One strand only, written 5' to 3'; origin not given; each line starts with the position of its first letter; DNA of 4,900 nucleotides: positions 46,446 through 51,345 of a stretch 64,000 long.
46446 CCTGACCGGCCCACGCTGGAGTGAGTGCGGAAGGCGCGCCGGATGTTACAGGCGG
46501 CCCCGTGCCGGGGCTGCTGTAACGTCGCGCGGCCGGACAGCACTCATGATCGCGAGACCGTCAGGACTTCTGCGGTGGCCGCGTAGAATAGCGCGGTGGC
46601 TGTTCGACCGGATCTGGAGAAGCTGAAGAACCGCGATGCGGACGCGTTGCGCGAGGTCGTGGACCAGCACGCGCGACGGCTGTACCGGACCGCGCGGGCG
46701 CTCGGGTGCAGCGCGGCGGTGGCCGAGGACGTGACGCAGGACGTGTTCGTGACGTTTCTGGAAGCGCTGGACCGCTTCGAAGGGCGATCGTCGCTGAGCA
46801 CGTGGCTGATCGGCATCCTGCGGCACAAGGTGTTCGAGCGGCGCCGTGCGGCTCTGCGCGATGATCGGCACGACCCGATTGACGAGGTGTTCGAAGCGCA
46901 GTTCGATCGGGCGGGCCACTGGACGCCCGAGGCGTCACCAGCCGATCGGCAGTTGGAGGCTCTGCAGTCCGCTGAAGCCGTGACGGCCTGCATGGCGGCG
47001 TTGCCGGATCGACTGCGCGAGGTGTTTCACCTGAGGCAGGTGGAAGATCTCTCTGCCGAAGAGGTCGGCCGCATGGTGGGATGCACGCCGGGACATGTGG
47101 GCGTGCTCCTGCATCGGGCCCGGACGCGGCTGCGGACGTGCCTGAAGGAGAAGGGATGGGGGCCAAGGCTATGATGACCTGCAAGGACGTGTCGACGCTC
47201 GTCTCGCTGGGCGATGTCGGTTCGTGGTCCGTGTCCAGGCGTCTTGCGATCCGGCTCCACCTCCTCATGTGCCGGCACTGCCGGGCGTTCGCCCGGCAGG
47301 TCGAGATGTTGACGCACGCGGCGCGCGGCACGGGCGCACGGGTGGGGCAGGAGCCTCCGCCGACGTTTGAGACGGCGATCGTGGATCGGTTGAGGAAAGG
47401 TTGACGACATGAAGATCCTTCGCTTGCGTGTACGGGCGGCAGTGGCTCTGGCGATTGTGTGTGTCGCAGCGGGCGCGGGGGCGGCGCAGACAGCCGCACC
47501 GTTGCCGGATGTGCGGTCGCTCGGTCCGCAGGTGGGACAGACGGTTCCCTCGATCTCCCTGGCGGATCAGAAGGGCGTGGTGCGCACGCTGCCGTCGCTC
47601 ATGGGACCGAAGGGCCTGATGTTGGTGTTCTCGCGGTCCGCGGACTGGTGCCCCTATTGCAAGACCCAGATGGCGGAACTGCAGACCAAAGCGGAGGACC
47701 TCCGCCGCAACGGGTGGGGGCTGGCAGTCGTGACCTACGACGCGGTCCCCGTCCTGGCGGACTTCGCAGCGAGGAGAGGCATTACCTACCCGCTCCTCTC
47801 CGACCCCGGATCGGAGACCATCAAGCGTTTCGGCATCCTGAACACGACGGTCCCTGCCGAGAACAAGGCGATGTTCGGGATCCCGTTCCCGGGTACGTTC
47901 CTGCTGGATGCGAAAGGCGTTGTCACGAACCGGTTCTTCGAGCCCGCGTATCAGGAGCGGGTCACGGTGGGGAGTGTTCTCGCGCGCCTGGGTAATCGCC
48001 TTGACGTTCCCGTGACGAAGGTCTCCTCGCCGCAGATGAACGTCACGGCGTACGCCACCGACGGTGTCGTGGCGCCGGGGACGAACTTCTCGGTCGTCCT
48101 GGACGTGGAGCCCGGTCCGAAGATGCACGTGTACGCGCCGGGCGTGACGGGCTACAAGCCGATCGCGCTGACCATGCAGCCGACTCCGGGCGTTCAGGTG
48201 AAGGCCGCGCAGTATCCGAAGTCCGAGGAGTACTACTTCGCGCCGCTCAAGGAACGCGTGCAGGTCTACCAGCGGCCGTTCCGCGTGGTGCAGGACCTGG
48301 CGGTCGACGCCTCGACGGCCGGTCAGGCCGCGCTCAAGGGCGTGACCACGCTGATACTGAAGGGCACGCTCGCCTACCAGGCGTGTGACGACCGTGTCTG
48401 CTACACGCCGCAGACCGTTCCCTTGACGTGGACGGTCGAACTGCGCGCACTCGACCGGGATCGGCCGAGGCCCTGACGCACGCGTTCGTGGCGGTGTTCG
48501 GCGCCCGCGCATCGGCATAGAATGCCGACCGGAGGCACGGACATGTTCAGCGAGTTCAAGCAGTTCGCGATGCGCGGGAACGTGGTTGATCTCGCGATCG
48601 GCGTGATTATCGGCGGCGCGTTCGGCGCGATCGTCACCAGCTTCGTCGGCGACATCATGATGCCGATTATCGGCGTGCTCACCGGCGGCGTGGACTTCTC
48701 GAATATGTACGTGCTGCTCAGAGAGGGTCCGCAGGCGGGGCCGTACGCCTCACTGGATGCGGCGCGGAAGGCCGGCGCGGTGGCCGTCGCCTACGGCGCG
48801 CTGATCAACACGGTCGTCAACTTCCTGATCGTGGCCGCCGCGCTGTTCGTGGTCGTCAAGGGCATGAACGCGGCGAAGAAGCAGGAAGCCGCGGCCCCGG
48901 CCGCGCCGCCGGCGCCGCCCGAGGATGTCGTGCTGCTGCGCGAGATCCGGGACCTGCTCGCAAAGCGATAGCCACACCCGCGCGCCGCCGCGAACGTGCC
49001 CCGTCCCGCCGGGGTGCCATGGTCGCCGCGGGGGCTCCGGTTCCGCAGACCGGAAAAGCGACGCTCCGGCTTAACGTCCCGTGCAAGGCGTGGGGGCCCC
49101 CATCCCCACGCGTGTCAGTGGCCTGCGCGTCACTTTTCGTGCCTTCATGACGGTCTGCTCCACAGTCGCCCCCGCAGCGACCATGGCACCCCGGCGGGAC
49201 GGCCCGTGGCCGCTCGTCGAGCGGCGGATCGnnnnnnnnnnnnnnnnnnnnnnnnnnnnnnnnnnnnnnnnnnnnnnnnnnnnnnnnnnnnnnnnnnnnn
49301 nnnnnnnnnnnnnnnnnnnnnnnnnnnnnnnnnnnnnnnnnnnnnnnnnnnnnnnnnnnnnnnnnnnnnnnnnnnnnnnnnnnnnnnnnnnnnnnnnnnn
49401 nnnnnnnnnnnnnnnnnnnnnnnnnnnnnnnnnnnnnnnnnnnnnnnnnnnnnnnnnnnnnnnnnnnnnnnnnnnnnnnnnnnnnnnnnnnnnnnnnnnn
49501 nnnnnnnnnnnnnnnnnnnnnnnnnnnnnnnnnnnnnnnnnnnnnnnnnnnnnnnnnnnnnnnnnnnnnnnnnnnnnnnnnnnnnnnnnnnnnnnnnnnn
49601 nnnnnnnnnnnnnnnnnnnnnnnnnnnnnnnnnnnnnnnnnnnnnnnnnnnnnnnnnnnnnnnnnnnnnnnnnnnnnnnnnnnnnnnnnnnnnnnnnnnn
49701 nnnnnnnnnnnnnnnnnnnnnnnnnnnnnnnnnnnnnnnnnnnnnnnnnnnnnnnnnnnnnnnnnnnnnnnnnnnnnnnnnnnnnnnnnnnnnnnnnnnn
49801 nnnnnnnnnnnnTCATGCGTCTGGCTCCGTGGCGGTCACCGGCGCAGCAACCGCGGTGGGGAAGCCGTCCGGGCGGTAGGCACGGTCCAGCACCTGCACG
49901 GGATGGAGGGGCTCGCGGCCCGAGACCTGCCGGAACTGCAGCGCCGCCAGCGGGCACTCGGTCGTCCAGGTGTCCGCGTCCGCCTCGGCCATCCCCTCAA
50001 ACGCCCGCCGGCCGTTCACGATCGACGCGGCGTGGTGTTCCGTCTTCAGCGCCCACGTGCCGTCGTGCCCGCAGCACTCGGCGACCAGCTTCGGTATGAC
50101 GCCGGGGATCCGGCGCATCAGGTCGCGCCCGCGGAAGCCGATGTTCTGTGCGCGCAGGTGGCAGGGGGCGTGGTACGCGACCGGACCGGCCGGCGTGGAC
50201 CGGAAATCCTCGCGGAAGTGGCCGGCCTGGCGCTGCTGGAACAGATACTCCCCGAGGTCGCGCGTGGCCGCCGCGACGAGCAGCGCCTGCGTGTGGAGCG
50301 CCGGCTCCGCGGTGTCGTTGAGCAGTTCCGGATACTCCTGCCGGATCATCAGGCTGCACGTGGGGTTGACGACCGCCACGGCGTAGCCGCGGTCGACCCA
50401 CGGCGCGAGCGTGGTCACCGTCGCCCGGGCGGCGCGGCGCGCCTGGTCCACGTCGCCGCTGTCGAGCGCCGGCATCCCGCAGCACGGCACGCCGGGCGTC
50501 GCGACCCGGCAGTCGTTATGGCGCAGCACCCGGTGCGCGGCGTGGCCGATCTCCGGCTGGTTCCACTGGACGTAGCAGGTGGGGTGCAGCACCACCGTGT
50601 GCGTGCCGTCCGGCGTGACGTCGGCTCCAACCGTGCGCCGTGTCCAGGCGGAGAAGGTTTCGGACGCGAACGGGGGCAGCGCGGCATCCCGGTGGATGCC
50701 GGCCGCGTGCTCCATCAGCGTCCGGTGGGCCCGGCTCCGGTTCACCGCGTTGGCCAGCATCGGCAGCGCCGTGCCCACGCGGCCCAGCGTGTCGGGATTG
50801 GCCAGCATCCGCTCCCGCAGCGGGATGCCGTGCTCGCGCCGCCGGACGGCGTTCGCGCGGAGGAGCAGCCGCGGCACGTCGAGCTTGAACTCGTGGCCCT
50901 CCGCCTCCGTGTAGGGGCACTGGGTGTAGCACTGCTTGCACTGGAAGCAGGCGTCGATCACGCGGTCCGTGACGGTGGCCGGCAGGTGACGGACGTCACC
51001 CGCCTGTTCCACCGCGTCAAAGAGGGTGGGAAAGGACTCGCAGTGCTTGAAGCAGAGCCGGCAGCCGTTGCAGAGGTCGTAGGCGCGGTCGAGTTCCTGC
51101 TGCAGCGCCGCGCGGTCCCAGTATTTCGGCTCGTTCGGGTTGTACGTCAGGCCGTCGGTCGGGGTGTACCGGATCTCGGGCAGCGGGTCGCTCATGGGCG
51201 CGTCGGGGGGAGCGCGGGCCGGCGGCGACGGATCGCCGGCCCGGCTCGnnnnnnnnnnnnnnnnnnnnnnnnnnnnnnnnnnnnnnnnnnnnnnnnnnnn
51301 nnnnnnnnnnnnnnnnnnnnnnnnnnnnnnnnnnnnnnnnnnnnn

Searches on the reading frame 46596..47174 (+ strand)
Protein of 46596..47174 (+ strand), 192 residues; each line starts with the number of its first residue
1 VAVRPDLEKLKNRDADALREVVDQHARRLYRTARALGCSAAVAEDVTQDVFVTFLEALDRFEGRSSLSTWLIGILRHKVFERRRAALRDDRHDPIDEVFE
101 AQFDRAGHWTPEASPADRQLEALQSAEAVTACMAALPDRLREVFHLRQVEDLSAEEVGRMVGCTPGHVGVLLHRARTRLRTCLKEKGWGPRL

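Call 3: search_protein_families(library=pfam, proteins=[window:46596-47174:+], max_evalue=0.01)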
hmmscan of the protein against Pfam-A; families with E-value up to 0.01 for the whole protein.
window:46596-47174:+ (192 aa): 4 families
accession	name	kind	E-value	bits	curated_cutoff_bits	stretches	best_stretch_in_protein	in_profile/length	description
PF04542.20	Sigma70_r2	-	7.8e-15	54.9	24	1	22-85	2-67/71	Sigma-70 region 2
PF08281.18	Sigma70_r4_2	-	7.3e-13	48.4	25.7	1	127-179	2-54/54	Sigma-70, region 4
PF04545.22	Sigma70_r4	-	7e-11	41.9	24.1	1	132-180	1-49/50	Sigma-70, region 4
PF07638.17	Sigma70_ECF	-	0.0025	18.2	21.1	1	50-182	53-182/185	ECF sigma factor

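Call 12: search_protein_families(library=ncbifam, proteins=[window:46596-47174:+], max_evalue=0.01)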
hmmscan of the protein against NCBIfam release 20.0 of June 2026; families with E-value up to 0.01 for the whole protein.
window:46596-47174:+ (192 aa): 91 families (the best 25 are shown)
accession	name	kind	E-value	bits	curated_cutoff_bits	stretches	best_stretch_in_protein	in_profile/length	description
NF008888.0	PRK11922.1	equivalog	1.4e-34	119.7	204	1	9-185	23-198/231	RNA polymerase sigma factor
TIGR02943.1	Sig70_famx1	hypoth_equivalog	3.4e-32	111.8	162.2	1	22-188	8-184/188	RNA polymerase sigma-70 factor, TIGR02943 family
NF009184.0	PRK12532.1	equivalog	4.5e-32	111.5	276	1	26-186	15-187/195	RNA polymerase sigma factor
NF009173.0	PRK12520.1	equivalog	1.3e-28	100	255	1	20-185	6-181/191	RNA polymerase sigma factor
NF008892.0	PRK11924.2-1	equivalog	8.3e-28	97.4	291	1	20-186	20-196/203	RNA polymerase sigma factor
TIGR02937.1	sigma70-ECF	superfamily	1e-27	96.8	42.9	1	16-183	1-165/165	sigma-70 family RNA polymerase sigma factor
NF058625.1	sigma_PG0214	equivalog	3.2e-26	92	130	1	21-185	9-163/170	GFO_1088 family ECF-type sigma factor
NF009196.0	PRK12544.1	equivalog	3e-25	88.8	287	1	39-186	41-199/208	RNA polymerase factor sigma-70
NF007230.0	PRK09648.1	subfamily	7e-25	87.9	209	1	13-185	23-191/195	RNA polymerase sigma factor ShbA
NF009166.1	PRK12513.1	equivalog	1.7e-23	83.3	206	1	11-186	17-189/193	RNA polymerase sigma factor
NF009168.0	PRK12515.1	subfamily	2.8e-23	82.4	236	1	7-187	13-183/189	RNA polymerase sigma factor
TIGR02989.1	Sig-70_gvs1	subfamily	6.3e-23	81.5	124.55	1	19-183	4-158/158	RNA polymerase sigma-70 factor, Rhodopirellula/Verrucomicrobium family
NF009197.0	PRK12545.1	equivalog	1.2e-22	80.7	336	1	23-188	15-192/201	RNA polymerase factor sigma-70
NF004113.0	PRK05602.1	equivalog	9.1e-22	77.7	208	1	8-186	37-204/211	RNA polymerase sigma factor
TIGR02985.1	Sig70_bacteroi1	subfamily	2.9e-20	73.1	126.4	1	17-181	2-160/162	RNA polymerase sigma-70 factor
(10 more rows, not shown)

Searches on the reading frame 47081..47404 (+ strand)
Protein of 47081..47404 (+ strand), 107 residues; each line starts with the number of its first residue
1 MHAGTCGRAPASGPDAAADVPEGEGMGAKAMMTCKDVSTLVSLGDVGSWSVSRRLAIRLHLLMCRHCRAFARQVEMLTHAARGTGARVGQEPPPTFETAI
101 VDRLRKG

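Call 3: search_protein_families(library=pfam, proteins=[window:47081-47404:+], max_evalue=0.01)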
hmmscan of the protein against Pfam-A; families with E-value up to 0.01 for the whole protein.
window:47081-47404:+ (107 aa): 0 families

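Call 12: search_protein_families(library=ncbifam, proteins=[window:47081-47404:+], max_evalue=0.01)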
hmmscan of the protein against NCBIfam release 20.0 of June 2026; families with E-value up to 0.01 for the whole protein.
window:47081-47404:+ (107 aa): 1 family
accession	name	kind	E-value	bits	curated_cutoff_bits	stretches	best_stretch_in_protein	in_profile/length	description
NF052368.1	antisigmaE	subfamily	5.5e-15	54.9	50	1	31-77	1-47/48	anti-sigma factor family protein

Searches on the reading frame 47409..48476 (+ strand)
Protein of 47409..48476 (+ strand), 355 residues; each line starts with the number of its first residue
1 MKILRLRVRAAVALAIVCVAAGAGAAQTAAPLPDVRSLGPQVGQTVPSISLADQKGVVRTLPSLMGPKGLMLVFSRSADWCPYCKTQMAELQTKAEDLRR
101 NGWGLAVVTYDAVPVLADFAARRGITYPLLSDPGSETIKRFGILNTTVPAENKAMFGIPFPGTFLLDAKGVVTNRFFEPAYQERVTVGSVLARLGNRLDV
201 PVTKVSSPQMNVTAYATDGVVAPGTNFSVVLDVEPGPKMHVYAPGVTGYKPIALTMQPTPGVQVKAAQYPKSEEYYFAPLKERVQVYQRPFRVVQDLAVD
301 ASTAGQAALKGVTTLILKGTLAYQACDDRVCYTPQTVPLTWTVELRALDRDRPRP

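Call 3: search_protein_families(library=pfam, proteins=[window:47409-48476:+], max_evalue=0.01)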
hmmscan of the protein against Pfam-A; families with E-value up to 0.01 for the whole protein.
window:47409-48476:+ (355 aa): 4 families
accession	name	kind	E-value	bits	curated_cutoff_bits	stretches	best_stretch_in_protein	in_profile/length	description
PF00578.27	AhpC-TSA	-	3.8e-23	82.2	26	1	42-173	1-122/124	AhpC/TSA family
PF08534.16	Redoxin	-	3.2e-16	59.9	26.6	1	41-183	1-139/148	Redoxin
PF11412.14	DsbD_N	-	2.5e-09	37.6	25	1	222-336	15-112/119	Thiol:disulfide interchange protein DsbD, N-terminal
PF05988.18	DUF899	-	0.00064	19.8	27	1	78-147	82-151/224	Bacterial protein of unknown function (DUF899)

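Call 12: search_protein_families(library=ncbifam, proteins=[window:47409-48476:+], max_evalue=0.01)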
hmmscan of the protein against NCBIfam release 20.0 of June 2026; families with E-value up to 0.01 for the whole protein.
window:47409-48476:+ (355 aa): 10 families
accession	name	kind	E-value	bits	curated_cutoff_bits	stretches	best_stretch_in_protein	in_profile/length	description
NF040769.1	SelL_rel_redox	subfamily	3e-09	36.7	120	1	44-147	1-104/173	SelL-related redox protein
NF006960.0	PRK09437.1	equivalog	9.9e-09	35.3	140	1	41-177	5-137/156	thioredoxin-dependent thiol peroxidase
NF002854.0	PRK03147.1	subfamily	1.4e-07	31.6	170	1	4-174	5-154/176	thiol-disulfide oxidoreductase ResA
NF053650.1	PerredPrxQDein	equivalog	4.2e-05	23.5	260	1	46-147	1-99/148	thioredoxin-dependent peroxiredoxin PrxQ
NF009668.0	PRK13189.1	equivalog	0.00011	21.5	211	1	40-146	10-120/224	peroxiredoxin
NF009669.0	PRK13190.1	equivalog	0.00023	20.4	261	1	42-146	5-112/203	putative peroxiredoxin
NF010122.0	PRK13599.1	equivalog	0.00034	20.1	456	1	42-106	9-71/220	peroxiredoxin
NF041054.1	WAxxUGC_long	equivalog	0.0022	17.3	300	1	44-146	82-182/354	ResA-like WAxxUGC motif-containing protein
NF009670.0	PRK13191.1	equivalog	0.0079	15.7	374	0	40-149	7-120/215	putative peroxiredoxin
TIGR00385.1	dsbE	subfamily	0.0081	15.8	123.15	0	42-96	36-90/173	DsbE family thiol:disulfide interchange protein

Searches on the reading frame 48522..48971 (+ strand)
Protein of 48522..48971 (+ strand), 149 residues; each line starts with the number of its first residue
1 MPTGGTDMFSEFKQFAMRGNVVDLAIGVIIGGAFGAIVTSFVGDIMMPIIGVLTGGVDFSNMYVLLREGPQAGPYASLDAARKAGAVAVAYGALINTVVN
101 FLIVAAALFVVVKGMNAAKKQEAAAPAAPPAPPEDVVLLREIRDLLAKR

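Call 15: search_protein_families(library=pfam, proteins=[window:48522-48971:+], max_evalue=0.001)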
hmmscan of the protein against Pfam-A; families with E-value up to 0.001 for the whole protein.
window:48522-48971:+ (149 aa): 1 family
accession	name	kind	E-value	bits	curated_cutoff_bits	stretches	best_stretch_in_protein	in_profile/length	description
PF01741.23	MscL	-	1.3e-46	158.4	27.4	1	8-146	1-122/123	Large-conductance mechanosensitive channel, MscL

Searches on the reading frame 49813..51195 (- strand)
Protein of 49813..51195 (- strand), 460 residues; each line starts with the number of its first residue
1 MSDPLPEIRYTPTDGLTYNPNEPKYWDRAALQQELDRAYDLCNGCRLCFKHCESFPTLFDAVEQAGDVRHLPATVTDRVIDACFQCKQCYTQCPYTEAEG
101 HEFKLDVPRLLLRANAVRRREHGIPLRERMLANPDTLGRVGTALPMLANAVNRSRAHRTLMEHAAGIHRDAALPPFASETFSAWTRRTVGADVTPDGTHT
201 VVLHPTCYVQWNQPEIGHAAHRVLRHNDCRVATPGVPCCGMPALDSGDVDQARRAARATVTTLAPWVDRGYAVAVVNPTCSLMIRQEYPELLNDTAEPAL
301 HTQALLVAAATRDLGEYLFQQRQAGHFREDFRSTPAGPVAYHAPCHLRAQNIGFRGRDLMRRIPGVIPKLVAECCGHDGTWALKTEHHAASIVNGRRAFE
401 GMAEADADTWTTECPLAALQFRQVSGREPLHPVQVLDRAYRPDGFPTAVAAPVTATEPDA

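Call 15: search_protein_families(library=pfam, proteins=[window:49813-51195:-], max_evalue=0.001)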
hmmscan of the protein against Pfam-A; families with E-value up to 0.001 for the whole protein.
window:49813-51195:- (460 aa): 8 families
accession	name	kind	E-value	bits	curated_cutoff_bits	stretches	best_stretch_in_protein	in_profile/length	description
PF02754.22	CCG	-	6.9e-13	49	20.6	1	201-285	1-85/85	Cysteine-rich domain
PF13183.11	Fer4_8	-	6e-05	23.9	27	0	81-113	3-35/68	4Fe-4S dicluster domain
PF13534.11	Fer4_17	-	0.00019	22.4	22.2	1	42-95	2-58/61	4Fe-4S dicluster domain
PF12837.12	Fer4_6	-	0.00026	21.2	25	0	39-52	6-19/24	4Fe-4S binding domain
PF12838.12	Fer4_7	-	0.00046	21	27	0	42-95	2-50/52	4Fe-4S dicluster domain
PF13187.11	Fer4_9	-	0.00047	20.6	27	0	42-95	2-49/52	4Fe-4S dicluster domain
PF13237.11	Fer4_10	-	0.00093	19.5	25.5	0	81-95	7-21/53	4Fe-4S dicluster domain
PF12800.12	Fer4_4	-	0.00098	19.7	24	0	81-95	2-16/17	4Fe-4S binding domain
